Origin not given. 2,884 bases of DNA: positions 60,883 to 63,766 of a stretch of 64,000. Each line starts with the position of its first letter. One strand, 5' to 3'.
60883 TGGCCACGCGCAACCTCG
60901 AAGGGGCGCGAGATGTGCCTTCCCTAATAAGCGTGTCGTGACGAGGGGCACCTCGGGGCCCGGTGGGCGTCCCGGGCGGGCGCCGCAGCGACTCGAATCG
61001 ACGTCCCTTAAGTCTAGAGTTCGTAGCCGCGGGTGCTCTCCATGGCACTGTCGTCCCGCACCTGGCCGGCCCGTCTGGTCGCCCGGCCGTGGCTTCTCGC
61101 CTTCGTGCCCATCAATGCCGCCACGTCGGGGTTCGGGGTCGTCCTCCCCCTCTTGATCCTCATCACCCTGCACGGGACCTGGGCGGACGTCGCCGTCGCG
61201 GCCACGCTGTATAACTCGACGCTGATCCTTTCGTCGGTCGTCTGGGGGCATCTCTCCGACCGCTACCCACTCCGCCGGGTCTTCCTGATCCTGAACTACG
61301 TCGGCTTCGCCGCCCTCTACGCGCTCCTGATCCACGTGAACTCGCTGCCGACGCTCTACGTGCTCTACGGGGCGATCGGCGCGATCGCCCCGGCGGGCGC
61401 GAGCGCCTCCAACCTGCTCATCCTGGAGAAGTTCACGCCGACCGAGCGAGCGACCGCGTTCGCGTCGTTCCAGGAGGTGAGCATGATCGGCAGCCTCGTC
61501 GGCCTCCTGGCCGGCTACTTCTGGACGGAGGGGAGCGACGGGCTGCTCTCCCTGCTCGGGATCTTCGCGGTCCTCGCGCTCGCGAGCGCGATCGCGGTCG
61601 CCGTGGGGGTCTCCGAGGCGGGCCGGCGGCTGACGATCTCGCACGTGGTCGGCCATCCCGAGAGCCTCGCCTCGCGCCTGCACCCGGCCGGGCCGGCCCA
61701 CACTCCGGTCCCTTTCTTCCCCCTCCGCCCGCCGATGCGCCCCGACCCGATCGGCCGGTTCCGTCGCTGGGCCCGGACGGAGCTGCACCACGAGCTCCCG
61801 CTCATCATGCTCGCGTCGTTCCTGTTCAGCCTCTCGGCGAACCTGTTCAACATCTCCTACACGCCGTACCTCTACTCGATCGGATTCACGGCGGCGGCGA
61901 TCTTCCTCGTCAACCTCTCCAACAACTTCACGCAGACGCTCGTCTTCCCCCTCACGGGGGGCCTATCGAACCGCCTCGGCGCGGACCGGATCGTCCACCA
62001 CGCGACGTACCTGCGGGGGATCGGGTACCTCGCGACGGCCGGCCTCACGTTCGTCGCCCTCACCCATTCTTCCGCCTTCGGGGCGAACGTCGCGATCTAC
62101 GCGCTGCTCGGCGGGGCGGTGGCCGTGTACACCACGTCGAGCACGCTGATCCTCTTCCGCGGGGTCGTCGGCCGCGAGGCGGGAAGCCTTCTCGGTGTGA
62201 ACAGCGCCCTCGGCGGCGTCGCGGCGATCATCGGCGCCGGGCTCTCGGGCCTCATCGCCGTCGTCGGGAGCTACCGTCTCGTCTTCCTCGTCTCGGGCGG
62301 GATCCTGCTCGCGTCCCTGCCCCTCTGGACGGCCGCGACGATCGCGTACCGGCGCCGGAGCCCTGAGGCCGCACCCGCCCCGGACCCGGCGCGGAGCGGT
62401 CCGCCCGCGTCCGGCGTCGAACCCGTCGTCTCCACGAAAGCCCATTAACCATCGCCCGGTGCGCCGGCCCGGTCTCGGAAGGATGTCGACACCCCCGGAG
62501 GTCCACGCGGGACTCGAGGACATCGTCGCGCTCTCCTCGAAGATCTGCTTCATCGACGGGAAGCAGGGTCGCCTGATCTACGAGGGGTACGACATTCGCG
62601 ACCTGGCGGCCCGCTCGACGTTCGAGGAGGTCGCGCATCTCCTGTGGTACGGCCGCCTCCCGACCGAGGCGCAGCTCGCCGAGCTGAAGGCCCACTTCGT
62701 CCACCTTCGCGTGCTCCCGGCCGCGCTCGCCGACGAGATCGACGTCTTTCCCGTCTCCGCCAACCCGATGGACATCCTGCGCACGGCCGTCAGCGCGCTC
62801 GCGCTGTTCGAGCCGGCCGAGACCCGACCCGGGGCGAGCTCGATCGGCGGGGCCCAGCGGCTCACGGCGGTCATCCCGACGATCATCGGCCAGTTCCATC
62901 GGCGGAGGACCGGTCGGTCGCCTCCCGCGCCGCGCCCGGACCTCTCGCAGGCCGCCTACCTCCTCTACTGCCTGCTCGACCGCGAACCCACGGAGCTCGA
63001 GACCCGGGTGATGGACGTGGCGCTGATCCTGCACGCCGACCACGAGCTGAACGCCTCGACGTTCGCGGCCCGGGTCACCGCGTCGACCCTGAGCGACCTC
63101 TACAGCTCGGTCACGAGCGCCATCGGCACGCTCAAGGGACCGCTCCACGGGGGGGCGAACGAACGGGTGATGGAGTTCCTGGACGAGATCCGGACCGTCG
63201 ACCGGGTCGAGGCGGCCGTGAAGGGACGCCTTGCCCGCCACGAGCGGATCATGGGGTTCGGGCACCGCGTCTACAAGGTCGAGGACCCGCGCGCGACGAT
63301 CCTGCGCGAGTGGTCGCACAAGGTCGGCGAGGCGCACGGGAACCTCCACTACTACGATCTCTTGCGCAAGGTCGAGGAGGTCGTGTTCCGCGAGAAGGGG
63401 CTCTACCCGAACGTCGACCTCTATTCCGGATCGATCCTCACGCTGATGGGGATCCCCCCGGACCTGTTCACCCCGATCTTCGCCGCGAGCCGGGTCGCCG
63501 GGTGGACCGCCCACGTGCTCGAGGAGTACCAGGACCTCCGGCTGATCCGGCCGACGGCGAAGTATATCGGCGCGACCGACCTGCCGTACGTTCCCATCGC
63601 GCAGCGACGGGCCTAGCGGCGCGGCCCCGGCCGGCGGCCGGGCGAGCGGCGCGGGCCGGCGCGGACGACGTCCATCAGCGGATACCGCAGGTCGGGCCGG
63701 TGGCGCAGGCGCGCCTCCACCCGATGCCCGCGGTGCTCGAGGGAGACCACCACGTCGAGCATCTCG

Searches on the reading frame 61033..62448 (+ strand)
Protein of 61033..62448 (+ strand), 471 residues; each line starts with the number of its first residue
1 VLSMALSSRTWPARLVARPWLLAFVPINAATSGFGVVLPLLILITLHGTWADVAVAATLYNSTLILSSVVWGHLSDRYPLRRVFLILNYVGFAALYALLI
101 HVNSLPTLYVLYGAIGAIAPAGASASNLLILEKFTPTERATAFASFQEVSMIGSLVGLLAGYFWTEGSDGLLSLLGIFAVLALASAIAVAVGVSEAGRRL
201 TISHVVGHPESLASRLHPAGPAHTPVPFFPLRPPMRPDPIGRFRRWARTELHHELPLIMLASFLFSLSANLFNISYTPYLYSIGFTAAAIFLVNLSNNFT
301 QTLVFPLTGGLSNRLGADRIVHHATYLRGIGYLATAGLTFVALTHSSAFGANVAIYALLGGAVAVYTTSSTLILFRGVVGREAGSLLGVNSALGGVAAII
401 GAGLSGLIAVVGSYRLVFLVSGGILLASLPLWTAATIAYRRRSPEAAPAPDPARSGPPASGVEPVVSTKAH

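Call 32: search_protein_families(library=pfam, proteins=[window:61033-62448:+], max_evalue=0.0001)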
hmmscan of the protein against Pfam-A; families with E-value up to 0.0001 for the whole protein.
window:61033-62448:+ (471 aa): 1 family
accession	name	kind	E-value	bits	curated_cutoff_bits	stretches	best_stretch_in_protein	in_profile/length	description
PF07690.21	MFS_1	-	5.1e-28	98.4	33.4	2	23-371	4-316/347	Major Facilitator Superfamily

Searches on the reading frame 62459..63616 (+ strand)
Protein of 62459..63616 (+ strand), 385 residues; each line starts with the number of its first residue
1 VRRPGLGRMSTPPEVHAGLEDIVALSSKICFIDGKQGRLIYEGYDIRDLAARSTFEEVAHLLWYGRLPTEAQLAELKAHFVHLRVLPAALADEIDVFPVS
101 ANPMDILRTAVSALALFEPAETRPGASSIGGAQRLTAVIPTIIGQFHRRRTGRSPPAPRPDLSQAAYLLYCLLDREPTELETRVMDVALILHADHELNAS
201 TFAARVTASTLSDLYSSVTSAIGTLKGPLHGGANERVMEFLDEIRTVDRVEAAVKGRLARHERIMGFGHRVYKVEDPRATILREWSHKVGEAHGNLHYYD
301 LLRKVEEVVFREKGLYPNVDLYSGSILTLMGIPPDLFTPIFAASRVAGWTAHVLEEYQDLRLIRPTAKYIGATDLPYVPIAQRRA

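Call 32: search_protein_families(library=pfam, proteins=[window:62459-63616:+], max_evalue=0.0001)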
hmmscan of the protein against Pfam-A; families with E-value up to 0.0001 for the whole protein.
window:62459-63616:+ (385 aa): 1 family
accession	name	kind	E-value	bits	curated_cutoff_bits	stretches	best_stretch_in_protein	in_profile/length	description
PF00285.26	Citrate_synt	-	6e-132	440.4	27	1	18-366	1-357/357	Citrate synthase, C-terminal domain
